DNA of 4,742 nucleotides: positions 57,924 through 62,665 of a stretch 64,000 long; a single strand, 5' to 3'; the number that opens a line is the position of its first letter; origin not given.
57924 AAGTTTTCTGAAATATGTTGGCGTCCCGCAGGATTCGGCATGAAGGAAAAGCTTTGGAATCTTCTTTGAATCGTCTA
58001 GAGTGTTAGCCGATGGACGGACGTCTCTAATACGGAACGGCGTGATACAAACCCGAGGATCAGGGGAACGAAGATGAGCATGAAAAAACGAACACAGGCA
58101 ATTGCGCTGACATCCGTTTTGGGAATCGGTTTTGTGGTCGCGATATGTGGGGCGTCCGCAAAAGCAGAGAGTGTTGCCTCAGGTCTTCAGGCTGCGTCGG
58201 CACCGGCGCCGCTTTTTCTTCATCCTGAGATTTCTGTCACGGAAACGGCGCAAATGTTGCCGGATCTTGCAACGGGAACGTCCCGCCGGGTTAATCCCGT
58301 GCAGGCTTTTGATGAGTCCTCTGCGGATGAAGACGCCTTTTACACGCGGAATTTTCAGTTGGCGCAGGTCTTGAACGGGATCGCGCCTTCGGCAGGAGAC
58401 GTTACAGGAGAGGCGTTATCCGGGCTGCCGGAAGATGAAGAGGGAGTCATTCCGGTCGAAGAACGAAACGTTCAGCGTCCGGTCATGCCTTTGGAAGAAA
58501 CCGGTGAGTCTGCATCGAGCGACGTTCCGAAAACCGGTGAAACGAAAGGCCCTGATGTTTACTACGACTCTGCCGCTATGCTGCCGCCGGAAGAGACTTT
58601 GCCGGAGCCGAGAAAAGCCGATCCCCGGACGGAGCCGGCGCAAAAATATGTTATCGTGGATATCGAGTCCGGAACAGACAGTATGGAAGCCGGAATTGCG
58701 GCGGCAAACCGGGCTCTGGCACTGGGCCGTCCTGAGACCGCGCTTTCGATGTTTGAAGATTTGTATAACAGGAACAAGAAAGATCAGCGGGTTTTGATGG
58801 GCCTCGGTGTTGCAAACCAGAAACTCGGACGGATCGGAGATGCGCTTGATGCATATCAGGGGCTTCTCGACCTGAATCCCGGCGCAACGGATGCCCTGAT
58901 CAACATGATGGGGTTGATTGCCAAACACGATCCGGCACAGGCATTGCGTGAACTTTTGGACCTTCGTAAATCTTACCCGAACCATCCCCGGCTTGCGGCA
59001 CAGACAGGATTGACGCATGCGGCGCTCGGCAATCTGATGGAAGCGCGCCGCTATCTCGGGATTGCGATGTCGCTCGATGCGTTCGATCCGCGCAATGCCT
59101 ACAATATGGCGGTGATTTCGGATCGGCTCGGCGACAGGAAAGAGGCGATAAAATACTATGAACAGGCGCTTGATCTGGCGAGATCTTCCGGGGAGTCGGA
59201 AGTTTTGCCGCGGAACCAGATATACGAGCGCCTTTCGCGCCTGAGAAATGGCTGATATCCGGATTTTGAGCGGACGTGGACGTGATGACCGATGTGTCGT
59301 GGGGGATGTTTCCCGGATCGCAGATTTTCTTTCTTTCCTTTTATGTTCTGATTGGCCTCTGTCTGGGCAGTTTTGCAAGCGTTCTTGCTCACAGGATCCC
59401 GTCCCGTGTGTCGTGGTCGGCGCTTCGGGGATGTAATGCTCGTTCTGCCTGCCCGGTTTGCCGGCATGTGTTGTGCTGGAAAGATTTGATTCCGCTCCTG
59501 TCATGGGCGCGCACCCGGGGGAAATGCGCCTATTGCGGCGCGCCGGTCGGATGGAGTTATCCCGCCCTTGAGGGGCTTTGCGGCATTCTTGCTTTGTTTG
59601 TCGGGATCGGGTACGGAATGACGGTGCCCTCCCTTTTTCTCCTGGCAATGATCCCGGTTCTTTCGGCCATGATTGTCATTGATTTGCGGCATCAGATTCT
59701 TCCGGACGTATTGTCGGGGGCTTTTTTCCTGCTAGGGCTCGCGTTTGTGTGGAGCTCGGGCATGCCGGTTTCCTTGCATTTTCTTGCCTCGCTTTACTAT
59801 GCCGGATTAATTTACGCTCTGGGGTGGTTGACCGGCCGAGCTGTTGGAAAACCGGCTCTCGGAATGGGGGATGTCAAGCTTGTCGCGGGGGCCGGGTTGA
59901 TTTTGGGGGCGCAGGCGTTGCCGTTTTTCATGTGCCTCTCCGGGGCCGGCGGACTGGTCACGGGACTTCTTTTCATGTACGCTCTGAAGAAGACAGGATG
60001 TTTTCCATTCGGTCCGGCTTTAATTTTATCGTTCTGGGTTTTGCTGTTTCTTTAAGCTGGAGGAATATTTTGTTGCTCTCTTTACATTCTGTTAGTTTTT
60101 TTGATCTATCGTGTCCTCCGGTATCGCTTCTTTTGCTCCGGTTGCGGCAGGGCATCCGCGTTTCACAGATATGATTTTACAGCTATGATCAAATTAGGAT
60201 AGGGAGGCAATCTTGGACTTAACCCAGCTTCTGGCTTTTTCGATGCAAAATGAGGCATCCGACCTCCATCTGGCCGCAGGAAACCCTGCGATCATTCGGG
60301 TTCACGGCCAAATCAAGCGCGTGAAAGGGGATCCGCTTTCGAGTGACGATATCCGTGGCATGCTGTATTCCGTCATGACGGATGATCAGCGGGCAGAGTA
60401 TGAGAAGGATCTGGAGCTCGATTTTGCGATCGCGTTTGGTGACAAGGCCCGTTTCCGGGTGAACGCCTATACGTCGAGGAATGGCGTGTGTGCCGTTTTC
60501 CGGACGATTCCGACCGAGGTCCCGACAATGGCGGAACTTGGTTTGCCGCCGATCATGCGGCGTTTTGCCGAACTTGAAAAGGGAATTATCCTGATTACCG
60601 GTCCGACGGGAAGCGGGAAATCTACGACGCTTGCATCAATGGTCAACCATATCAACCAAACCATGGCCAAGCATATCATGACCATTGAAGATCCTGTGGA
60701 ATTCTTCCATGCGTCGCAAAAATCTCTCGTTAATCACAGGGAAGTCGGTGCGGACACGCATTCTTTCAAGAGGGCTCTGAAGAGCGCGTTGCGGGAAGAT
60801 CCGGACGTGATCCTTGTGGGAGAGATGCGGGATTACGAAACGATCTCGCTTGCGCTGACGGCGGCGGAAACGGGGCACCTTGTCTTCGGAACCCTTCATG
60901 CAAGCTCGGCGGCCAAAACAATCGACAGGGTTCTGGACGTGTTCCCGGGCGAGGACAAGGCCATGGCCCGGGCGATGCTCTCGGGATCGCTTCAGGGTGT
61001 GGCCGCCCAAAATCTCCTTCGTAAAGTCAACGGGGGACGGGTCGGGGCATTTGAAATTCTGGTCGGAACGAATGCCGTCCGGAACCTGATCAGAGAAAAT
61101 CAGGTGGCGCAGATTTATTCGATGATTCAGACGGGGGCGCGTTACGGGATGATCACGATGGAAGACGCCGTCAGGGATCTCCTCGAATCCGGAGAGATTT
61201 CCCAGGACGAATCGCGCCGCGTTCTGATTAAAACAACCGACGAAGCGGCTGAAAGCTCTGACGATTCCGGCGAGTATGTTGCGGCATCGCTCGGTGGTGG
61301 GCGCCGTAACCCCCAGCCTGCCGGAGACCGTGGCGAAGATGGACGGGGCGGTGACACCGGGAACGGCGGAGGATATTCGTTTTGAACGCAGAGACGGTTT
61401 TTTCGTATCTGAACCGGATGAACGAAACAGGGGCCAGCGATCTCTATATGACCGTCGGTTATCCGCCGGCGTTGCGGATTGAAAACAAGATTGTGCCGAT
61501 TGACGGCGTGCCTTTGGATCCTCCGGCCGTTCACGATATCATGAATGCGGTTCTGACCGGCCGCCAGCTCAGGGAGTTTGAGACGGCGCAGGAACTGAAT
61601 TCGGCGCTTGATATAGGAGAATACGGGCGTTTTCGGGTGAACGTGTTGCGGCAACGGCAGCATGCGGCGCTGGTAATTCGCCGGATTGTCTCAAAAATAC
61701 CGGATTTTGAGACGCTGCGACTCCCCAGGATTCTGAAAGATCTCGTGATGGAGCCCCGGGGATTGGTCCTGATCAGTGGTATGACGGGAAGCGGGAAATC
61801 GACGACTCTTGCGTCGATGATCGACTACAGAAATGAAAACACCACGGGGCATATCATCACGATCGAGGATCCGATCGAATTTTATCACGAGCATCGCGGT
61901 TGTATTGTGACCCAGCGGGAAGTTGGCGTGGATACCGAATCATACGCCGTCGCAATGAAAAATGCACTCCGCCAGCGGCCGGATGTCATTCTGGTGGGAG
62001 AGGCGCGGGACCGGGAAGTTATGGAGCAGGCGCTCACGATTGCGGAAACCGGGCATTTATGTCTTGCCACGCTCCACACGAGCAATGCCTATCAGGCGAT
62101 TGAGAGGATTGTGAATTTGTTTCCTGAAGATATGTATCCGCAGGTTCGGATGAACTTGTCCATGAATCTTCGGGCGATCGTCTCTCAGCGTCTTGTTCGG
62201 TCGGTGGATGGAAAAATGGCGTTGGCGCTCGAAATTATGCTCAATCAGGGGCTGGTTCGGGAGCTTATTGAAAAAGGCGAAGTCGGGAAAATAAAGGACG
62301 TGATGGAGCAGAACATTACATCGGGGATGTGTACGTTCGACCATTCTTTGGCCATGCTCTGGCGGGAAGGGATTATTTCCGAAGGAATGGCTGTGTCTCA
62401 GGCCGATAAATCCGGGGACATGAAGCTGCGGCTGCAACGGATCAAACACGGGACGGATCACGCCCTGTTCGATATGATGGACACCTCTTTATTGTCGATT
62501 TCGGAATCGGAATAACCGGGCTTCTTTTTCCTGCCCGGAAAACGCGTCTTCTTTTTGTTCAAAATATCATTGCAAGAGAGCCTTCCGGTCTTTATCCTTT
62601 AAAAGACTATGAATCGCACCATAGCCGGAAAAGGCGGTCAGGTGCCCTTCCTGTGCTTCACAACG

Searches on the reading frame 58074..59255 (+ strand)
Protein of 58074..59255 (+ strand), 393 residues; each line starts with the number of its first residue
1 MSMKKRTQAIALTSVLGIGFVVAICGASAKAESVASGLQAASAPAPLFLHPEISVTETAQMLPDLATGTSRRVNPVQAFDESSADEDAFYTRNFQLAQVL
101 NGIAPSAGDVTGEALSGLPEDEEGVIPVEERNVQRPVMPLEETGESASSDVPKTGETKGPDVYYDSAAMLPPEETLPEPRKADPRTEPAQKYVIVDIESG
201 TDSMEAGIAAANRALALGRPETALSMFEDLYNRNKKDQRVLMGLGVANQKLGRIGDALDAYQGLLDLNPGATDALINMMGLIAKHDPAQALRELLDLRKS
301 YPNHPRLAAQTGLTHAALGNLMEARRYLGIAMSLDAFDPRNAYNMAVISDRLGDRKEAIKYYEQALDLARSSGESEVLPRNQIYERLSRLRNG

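Call 68: search_protein_families(library=pfam, proteins=[window:58074-59255:+], max_evalue=0.01)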
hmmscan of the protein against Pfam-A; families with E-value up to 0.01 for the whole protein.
window:58074-59255:+ (393 aa): 17 families
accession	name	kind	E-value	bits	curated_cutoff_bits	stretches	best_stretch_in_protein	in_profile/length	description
PF07719.23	TPR_2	-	8.5e-12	44.7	27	2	342-370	4-32/34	Tetratricopeptide repeat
PF13432.12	TPR_16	-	1.5e-11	45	32.7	1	209-271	2-64/65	Tetratricopeptide repeat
PF13428.12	TPR_14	-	2.7e-11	43.4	23.5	0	206-245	3-42/44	Tetratricopeptide repeat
PF00515.34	TPR_1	-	9.6e-11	41.5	27.8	1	343-370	5-32/34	Tetratricopeptide repeat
PF13181.12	TPR_8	-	1.1e-09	38.1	25.7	1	342-370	4-32/34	Tetratricopeptide repeat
PF14559.12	TPR_19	-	1.1e-08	35.7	25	2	214-270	1-57/68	Tetratricopeptide repeat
PF13174.12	TPR_6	-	1.9e-08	34.8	26.3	0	343-367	4-28/33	Tetratricopeptide repeat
PF13424.12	TPR_12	-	2.7e-08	34.3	30.1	1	312-371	10-77/77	Tetratricopeptide repeat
PF04733.20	Coatomer_E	-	4.9e-07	29.9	21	1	221-305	184-270/290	Coatomer epsilon subunit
PF13176.12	TPR_7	-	7.6e-07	29.2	27.9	1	343-372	3-32/36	Tetratricopeptide repeat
PF13371.12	TPR_9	-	2.7e-05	24.5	35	0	282-329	6-53/73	Tetratricopeptide repeat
PF23914.1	TPR_CcmH_CycH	-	0.0011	19.2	42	0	222-269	105-152/158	Cytochrome c-type biogenesis protein H TPR domain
PF13429.12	TPR_15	-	0.0013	18.6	26.2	0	237-370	145-279/280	Tetratricopeptide repeat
PF16918.11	PknG_TPR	-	0.0025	17.1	27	0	165-271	54-161/340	Protein kinase G tetratricopeptide repeat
PF04212.24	MIT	-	0.0053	17.3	30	0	344-368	9-33/66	MIT (microtubule interacting and transport) domain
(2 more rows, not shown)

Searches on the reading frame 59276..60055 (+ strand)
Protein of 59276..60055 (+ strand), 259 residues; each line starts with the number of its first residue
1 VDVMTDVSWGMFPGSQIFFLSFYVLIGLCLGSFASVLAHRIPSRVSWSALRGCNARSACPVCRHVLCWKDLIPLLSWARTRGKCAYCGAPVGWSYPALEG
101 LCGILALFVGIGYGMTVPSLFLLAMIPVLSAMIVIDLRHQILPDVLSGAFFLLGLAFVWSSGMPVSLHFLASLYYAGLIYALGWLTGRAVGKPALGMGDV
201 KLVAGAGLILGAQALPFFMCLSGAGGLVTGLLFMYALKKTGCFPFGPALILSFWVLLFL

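Call 68: search_protein_families(library=pfam, proteins=[window:59276-60055:+], max_evalue=0.01)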
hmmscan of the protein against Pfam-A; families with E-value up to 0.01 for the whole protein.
window:59276-60055:+ (259 aa): 2 families
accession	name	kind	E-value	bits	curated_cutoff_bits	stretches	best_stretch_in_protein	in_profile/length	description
PF06750.18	A24_N_bact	-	1.2e-22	80.2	23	1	25-110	1-81/84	Bacterial Peptidase A24 N-terminal domain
PF01478.23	Peptidase_A24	-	4.8e-14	53.1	26.5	1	124-230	2-103/104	Type IV leader peptidase family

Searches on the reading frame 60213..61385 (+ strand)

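Call 68: search_protein_families(library=pfam, proteins=[window:60213-61385:+], max_evalue=0.01)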
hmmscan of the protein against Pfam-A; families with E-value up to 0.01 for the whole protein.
window:60213-61385:+ (390 aa): 16 families
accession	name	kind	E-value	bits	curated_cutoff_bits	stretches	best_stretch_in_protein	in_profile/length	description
PF00437.27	T2SSE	-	4.4e-51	174.1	24.9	1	6-272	15-281/370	Type II/IV secretion system protein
PF13401.12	AAA_22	-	2.3e-05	25.1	27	1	122-196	4-82/130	AAA domain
PF13476.12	AAA_23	-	0.00011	23.3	27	1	120-141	16-37/201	AAA domain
PF13555.12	AAA_29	-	0.00036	20.6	27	1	123-140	22-39/61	P-loop containing region of AAA domain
PF00004.35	AAA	-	0.00037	21.4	21.2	1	126-205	1-66/131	ATPase family associated with various cellular activities (AAA)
PF13191.12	AAA_16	-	0.0004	21.4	32.6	1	122-154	23-52/167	AAA ATPase domain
PF13604.12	AAA_30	-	0.00056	20.1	27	1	115-160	10-47/191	AAA domain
PF20720.3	nSTAND3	-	0.0018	18.4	27.2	1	122-168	16-61/155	Novel STAND NTPase 3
PF13245.12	AAA_19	-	0.0022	18.6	25.1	0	120-152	8-40/134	AAA domain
PF25199.1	nSTAND_NTPase5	-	0.0029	17.9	34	1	123-161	41-79/145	Novel STAND NTPase 5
PF12775.13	AAA_7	-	0.0053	16.8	25.8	1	103-156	14-67/181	P-loop containing dynein motor region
PF13086.12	AAA_11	-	0.0066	16.7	27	0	122-154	16-45/257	AAA domain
PF00005.33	ABC_tran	-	0.0069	17.4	25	0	125-151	13-39/137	ABC transporter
PF00448.28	SRP54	-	0.0075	16.4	22.7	0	125-160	3-38/196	SRP54-type protein, GTPase domain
PF00265.24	TK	-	0.0076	16.6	20.6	0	125-245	3-128/176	Thymidine kinase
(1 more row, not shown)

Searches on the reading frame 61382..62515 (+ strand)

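Call 68: search_protein_families(library=pfam, proteins=[window:61382-62515:+], max_evalue=0.01)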
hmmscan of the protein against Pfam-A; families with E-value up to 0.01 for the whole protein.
window:61382-62515:+ (377 aa): 7 families
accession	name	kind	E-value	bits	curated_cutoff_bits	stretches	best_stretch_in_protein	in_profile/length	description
PF00437.27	T2SSE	-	9.9e-44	149.9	24.9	1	82-277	92-283/370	Type II/IV secretion system protein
PF13555.12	AAA_29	-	0.0015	18.7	27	1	121-143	17-39/61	P-loop containing region of AAA domain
PF01935.23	DUF87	-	0.0069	16.9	23.2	0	130-159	27-56/220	Helicase HerA, central domain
PF13191.12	AAA_16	-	0.0077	17.2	32.6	0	124-156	21-58/167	AAA ATPase domain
PF12775.13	AAA_7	-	0.0084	16.1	25.8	0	106-154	14-62/181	P-loop containing dynein motor region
PF00005.33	ABC_tran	-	0.0088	17.1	25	0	124-172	9-52/137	ABC transporter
PF01580.24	FtsK_SpoIIIE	-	0.0088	15.9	24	0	124-147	38-60/221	FtsK/SpoIIIE family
